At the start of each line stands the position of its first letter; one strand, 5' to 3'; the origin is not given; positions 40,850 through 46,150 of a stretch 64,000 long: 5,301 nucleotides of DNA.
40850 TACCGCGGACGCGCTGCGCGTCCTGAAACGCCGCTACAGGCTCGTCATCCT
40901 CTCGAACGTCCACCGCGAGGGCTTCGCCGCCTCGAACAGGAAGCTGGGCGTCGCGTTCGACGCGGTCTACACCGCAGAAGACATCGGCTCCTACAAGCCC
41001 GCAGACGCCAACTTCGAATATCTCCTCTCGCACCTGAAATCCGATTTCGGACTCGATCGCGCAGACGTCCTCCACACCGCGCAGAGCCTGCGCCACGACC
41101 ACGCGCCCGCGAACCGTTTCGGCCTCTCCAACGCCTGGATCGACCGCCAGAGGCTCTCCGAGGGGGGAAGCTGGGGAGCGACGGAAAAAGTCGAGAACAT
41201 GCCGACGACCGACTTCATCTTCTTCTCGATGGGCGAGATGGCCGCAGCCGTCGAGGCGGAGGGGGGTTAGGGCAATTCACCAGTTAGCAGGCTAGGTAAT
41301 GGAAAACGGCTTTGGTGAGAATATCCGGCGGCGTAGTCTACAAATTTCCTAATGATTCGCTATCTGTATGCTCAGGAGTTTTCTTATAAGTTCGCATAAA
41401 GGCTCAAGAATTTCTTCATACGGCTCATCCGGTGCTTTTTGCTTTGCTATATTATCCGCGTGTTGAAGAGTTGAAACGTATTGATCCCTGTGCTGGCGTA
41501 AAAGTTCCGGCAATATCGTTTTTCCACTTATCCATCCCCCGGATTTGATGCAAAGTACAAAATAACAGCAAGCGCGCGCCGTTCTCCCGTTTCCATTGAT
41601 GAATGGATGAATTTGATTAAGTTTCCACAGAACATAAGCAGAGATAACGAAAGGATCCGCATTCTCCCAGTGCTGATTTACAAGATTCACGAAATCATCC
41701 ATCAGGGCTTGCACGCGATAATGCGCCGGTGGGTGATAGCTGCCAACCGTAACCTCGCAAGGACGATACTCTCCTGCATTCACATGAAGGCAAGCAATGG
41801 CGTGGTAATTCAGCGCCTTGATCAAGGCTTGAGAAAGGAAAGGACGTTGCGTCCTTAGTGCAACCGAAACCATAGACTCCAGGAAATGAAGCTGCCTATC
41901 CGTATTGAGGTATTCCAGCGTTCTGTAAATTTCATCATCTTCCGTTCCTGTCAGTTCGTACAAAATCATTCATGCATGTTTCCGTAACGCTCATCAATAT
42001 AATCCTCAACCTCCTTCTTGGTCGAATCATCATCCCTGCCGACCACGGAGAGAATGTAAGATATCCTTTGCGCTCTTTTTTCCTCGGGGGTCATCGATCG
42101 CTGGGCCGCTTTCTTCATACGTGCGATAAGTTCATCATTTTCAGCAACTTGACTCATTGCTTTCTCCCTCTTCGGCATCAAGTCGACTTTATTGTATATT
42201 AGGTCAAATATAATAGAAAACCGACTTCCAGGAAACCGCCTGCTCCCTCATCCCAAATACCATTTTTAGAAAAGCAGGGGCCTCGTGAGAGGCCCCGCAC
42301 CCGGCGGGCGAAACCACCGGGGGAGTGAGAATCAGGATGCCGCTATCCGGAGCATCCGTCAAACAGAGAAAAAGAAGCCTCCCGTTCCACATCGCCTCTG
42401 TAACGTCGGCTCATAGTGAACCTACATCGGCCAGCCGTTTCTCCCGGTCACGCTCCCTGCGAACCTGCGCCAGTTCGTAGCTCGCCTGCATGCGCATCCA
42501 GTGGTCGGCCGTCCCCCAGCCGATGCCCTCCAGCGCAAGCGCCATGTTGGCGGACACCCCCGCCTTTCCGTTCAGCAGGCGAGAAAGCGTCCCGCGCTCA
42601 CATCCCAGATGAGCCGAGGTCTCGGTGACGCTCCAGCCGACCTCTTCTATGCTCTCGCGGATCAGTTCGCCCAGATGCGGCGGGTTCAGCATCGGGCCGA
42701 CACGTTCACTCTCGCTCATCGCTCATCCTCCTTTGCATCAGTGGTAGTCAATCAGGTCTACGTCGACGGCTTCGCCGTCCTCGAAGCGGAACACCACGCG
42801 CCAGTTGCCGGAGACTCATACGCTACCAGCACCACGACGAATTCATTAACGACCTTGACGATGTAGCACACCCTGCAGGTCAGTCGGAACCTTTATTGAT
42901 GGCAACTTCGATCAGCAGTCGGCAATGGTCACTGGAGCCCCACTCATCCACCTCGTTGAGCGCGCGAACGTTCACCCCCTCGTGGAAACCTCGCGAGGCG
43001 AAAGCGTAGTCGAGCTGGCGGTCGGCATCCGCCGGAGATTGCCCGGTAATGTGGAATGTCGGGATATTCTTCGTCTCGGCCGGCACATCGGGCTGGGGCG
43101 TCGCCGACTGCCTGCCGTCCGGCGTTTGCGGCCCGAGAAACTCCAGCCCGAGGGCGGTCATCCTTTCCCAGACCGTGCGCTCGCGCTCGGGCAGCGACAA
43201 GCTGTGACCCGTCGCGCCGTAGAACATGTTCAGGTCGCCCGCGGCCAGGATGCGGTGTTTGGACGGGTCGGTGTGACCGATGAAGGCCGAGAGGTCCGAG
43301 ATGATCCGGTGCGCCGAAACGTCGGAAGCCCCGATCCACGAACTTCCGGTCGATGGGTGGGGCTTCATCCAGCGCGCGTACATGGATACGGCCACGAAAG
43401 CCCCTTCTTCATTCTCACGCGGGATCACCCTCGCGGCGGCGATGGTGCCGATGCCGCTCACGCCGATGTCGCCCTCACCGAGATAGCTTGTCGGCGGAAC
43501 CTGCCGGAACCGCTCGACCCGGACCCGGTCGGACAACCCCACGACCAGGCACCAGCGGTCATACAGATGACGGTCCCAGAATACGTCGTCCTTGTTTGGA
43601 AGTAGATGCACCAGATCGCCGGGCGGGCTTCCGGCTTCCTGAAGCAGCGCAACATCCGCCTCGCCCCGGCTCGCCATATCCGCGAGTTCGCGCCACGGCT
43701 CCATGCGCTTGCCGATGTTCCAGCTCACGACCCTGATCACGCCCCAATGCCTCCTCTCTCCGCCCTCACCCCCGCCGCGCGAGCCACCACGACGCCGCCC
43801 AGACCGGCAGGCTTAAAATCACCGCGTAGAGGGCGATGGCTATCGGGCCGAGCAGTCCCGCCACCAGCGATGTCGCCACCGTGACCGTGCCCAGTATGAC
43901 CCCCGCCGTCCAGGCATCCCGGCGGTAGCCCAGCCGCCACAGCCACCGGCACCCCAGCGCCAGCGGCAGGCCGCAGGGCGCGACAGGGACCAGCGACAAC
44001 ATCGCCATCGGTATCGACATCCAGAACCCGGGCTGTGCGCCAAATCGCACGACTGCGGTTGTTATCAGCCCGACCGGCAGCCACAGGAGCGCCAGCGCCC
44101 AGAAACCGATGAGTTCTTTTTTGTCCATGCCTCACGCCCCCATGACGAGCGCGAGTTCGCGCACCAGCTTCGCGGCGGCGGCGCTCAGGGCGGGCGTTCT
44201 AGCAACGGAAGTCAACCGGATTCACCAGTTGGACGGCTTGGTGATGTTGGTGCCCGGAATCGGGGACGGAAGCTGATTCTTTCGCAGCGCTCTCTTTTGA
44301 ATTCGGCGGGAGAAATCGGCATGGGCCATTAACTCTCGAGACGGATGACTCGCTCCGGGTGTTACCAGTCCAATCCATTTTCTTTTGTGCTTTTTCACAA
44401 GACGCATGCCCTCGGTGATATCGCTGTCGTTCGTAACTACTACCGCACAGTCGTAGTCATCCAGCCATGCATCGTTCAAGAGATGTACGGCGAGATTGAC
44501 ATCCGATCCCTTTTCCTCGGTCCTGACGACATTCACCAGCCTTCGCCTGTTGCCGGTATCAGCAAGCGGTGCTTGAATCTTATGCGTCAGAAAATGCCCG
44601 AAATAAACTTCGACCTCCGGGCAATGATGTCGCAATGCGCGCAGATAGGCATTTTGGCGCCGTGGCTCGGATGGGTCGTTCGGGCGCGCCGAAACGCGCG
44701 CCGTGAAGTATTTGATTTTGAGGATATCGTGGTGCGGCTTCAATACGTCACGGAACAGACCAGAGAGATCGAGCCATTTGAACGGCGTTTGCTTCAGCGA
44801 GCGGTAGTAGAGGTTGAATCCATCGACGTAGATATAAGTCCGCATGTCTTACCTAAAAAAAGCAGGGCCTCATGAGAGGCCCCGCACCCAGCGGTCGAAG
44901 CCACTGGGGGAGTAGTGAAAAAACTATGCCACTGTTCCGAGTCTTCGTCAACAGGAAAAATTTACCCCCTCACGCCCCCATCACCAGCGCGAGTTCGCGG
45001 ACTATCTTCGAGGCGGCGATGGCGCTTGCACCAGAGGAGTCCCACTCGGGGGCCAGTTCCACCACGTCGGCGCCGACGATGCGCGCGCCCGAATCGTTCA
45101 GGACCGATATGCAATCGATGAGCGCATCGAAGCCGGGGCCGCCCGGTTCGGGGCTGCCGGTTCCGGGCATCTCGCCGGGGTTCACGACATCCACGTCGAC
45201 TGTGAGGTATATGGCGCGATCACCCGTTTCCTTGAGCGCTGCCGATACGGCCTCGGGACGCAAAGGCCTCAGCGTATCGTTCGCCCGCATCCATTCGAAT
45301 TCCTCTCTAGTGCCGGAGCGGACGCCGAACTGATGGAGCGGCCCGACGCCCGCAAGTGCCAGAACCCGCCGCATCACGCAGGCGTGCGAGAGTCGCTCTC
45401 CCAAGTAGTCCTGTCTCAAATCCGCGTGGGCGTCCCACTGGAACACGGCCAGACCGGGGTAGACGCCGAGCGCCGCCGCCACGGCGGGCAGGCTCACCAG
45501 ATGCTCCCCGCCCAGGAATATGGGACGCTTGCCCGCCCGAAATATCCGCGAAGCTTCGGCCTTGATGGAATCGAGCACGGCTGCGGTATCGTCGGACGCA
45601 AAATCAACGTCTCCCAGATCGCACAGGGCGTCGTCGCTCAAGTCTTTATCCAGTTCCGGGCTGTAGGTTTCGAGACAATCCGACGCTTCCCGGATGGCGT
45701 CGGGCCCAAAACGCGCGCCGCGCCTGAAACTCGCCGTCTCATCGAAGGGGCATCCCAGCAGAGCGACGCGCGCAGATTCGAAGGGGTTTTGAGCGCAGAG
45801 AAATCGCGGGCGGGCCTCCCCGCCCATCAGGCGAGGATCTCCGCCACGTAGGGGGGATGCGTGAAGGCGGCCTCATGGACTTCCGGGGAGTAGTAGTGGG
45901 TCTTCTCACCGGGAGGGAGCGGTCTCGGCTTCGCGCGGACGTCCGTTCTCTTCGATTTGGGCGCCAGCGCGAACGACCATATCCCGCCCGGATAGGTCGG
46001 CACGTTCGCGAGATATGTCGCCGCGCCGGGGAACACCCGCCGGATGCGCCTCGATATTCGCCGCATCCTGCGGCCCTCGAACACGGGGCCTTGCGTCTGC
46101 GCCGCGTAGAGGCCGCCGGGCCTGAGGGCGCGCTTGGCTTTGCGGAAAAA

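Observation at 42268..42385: Conserved promoter-hairpin-terminator module precedes two unrelated toxin-type cassettes (Fic operon and NYN gene): candidate small RNA or conditional-termination leader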

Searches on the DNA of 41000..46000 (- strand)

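Call 8: search_rna_families(source=window, start=41000, end=46000, threshold=evalue, max_evalue=10, show_alignments=4)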
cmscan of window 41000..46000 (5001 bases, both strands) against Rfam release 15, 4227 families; matches with E-value up to 10: 3.
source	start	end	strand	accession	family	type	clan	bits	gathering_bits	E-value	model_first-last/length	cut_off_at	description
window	44924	45051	+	RF02161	PART1_3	Gene; lncRNA;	-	21.6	40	0.14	1-131/131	no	Prostate androgen-regulated transcript 1 conserved region 3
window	42180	42303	+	RF04184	BTnc060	Gene; sRNA;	-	20.8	228.9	5.8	1-213/213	no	Bacteroides sRNA BTnc060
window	42089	42142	-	RF01136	sR28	Gene; snRNA; snoRNA; CD-box;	-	14.8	39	1.8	1-55/55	no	Small nucleolar RNA sR28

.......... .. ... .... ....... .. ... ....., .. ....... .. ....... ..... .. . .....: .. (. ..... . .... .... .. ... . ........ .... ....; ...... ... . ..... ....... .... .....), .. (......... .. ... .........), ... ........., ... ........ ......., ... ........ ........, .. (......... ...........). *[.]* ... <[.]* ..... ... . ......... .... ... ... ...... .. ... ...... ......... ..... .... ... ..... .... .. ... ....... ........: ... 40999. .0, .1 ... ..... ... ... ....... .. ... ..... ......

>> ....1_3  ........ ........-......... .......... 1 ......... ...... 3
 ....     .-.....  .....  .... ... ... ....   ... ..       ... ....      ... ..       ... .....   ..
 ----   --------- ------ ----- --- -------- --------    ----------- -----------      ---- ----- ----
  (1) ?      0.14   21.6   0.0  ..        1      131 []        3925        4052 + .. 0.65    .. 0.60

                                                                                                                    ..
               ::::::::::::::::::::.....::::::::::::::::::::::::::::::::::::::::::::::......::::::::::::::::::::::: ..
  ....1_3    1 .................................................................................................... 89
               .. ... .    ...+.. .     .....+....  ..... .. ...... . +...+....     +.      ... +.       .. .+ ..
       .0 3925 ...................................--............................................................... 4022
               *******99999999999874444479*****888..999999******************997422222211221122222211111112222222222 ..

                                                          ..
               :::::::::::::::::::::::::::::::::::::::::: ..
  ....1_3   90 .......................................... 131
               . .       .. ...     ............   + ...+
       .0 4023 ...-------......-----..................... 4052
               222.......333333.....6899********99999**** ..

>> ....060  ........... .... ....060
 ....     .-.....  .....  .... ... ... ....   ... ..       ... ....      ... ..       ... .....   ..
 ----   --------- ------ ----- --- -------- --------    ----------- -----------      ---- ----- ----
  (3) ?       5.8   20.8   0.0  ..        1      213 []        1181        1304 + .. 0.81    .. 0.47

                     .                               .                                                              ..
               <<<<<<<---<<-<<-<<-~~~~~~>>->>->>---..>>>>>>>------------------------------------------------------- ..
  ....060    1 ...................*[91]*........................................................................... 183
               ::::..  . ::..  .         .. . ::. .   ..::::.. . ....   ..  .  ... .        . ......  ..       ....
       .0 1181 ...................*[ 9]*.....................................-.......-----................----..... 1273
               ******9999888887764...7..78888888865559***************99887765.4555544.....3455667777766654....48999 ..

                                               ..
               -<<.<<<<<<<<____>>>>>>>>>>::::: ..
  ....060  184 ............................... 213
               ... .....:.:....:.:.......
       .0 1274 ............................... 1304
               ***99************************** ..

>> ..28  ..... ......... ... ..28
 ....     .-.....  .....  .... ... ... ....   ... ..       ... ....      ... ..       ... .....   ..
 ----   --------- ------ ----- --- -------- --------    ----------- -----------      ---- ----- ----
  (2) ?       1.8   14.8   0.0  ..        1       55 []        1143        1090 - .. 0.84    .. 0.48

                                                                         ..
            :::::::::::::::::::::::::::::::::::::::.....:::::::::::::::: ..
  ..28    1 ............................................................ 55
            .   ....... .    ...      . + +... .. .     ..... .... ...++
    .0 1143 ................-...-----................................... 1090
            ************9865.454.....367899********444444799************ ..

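Call 55: build_rna_model(alignment_id=A3, structure=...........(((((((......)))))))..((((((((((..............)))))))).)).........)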
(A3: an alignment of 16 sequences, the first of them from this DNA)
Model R1 built from alignment A3 (16 sequences, 77 columns); structure: as given.
model positions 63; base pairs 17; branch points 1; effective number of sequences 7.84; information 0.889 bits per position. Calibrated on 0.2 Mb of random sequence (short: E-values are rough).
structure used (alignment columns):
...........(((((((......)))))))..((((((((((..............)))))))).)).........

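Call 56: search_with_rna_model(model_id=R1, sources=[window, L001, L002, L003, L004, L005, L006, L007, L008, L009, L010, L011, L014, L020, L021, L022, L023, L024, L025, L026, L027, L028, L029, L030, L031, L032, L033, L034, L035, L036, L037, L038, L039, L040, L041, L042, L043, L044, L045, L046, L047, L048, L049, L050, L051, L052, L053, L054, L055, L056, L057, L058, L059, L060], max_evalue=1, make_alignment=true)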
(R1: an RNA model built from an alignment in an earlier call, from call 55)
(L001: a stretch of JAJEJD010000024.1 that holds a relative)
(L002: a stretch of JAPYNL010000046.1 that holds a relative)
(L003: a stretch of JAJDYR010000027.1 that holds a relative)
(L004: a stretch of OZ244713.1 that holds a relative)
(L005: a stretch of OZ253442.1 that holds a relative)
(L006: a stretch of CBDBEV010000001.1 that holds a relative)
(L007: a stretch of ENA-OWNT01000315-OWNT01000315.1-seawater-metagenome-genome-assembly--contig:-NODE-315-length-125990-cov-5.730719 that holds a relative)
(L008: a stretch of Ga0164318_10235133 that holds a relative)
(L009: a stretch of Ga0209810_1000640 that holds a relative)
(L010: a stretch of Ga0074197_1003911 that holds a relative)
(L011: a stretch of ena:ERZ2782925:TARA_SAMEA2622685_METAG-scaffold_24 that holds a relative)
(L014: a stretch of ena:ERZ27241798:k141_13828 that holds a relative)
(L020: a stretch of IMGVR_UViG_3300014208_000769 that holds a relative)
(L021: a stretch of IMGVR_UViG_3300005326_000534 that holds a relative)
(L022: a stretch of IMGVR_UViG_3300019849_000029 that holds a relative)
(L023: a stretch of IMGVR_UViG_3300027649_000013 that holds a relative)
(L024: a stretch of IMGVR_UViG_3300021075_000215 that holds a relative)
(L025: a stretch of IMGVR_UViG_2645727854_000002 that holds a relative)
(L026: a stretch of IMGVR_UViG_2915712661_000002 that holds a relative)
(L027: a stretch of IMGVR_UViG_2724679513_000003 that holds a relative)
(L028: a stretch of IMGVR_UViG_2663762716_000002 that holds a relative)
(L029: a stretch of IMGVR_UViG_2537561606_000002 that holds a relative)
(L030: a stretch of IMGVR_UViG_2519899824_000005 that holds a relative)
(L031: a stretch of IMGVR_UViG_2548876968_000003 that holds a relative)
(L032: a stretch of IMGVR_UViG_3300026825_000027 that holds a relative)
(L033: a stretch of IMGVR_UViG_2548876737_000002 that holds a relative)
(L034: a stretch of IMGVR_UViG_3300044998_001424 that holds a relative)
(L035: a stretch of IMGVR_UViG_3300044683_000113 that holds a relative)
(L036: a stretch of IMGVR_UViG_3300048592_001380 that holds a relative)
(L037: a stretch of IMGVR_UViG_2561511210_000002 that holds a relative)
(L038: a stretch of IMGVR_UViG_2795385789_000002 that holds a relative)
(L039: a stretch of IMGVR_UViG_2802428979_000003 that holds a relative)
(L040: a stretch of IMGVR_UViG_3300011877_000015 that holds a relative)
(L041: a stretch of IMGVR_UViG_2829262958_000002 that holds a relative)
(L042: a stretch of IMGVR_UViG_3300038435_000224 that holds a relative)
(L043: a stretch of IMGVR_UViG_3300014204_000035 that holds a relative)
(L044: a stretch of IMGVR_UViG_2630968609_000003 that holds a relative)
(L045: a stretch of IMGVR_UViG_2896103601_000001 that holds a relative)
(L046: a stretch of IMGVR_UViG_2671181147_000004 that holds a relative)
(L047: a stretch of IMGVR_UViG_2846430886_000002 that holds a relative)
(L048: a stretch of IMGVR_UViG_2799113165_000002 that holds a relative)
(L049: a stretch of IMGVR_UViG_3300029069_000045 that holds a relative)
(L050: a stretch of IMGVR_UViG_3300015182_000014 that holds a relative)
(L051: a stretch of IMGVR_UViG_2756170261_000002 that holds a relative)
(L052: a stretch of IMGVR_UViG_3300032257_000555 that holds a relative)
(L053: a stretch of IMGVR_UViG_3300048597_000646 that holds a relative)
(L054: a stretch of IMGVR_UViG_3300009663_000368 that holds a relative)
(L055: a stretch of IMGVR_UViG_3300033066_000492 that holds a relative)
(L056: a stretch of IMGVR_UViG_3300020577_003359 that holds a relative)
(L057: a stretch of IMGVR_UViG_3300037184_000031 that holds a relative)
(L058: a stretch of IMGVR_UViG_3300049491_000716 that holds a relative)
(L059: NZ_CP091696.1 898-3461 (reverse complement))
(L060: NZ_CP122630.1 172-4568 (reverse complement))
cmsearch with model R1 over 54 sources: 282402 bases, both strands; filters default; matches with E-value up to 1: 52.
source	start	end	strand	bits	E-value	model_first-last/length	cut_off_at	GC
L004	6849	6911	+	83.3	2.9e-26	1-63/63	no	0.63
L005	4722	4784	+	82.2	6.9e-26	1-63/63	no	0.65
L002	337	399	+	78.8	1.1e-24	1-63/63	no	0.7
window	42265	42327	-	78.4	1.5e-24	1-63/63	no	0.68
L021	1429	1491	+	76.8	5.3e-24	1-63/63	no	0.67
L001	3402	3463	-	74.6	3.1e-23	1-63/63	no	0.63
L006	7390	7451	+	74.2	4.3e-23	1-63/63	no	0.6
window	44853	44914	-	73.9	5.4e-23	1-63/63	no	0.61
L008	1329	1401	-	73.5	7.4e-23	1-63/63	no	0.58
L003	5473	5534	+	73.3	8.5e-23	1-63/63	no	0.63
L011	2431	2493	+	73.2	9.3e-23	1-63/63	no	0.57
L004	5364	5427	+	72.7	1.4e-22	1-63/63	no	0.64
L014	158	221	+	71.2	4.9e-22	1-63/63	no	0.62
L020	398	459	+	69.7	1.6e-21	1-63/63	no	0.6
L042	1426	1487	+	64.2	1.3e-19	1-63/63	no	0.56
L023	1429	1493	+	64.1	1.5e-19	1-63/63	no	0.66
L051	1424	1485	+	62.9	3.9e-19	1-63/63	no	0.58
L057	1427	1492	+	61.5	1.2e-18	1-63/63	no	0.5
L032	1428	1493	+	60.8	2.2e-18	1-63/63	no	0.74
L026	1428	1493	+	60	4.2e-18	1-63/63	no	0.73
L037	2120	2188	-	58.4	1.5e-17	1-63/63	no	0.62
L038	2019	2087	-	58.4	1.5e-17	1-63/63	no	0.62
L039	1152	1220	-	58.4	1.5e-17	1-63/63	no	0.62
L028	1428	1493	+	56.9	4.9e-17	1-63/63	no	0.76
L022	787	850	+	55.5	1.5e-16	1-63/63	no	0.58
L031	1425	1491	+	50.6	8.5e-15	1-63/63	no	0.49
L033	1425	1491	+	49.6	1.8e-14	1-63/63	no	0.51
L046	1425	1491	+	49.6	1.8e-14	1-63/63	no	0.51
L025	18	84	+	48.1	5.9e-14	1-63/63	no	0.51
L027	1425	1491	+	48.1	5.9e-14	1-63/63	no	0.51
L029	1425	1491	+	48.1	5.9e-14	1-63/63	no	0.51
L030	1425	1491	+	47.2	1.2e-13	1-63/63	no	0.51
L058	1427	1491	+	46.5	2.3e-13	1-63/63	no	0.62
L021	1361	1414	+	43.2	3.3e-12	1-63/63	no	0.7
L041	1406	1471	+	42.9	4.2e-12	1-63/63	no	0.65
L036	1362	1429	-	38.7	1.2e-10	1-63/63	no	0.62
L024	1424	1492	+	38.1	2e-10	1-63/63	no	0.54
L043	1408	1475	+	37.3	3.8e-10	1-63/63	no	0.59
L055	1424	1488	+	36.7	6e-10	1-63/63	no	0.75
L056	1424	1488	+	36.7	6e-10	1-63/63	no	0.75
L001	636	689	-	34.5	3.7e-09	1-63/63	no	0.54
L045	1418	1489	+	25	7.9e-06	1-63/63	no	0.64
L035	1423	1494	+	16.1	0.01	1-63/63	no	0.49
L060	1677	1730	+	14.9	0.028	1-63/63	no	0.5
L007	6682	6755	-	14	0.055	1-63/63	no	0.74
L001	7084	7156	+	13.8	0.065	1-63/63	no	0.58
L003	7758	7811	+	13.2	0.1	1-63/63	no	0.46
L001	7064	7144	-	12.3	0.21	1-63/63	no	0.6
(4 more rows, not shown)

Alignment A4: 52 matches aligned to the model, 132 columns, each read 5' to 3' on its own strand. Consensus structure (alignment columns), stored with it:
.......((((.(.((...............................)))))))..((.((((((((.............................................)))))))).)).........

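Call 66: search_rna_families(sources=[L059, L060, L061, L062, L063, L011, L021], threshold=evalue, max_evalue=1)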
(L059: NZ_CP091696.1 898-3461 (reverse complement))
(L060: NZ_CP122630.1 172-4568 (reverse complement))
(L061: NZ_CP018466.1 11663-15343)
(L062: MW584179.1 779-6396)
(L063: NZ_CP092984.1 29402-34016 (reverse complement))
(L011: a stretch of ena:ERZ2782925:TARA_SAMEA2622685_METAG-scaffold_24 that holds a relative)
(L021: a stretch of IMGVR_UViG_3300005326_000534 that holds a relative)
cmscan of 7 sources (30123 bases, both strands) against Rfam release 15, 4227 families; matches with E-value up to 1: 6.
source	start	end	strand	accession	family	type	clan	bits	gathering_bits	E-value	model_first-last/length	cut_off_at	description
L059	1113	1214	-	RF00106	RNAI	Gene; antisense;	-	93.8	47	1.5e-16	1-102/102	no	RNAI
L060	1356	1457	+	RF00106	RNAI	Gene; antisense;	-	74.2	47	4.6e-12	1-102/102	no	RNAI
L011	3169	3241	-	RF00005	tRNA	Gene; tRNA;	CL00001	63.8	29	7.6e-12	1-71/71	no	tRNA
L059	1899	1978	+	RF01760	traJ-II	Cis-reg;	-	29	40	0.13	1-104/104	no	traJ-II RNA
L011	3168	3241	+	RF04354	Plastid-ycf2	Cis-reg;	-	27.5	65.7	0.079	1-75/75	no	Plastid-ycf2 5UTR RNA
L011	3673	3745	-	RF02780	PutA_thermometer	Cis-reg; thermoregulator;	-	27.4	51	0.66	1-72/72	no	PutA 5' UTR thermometer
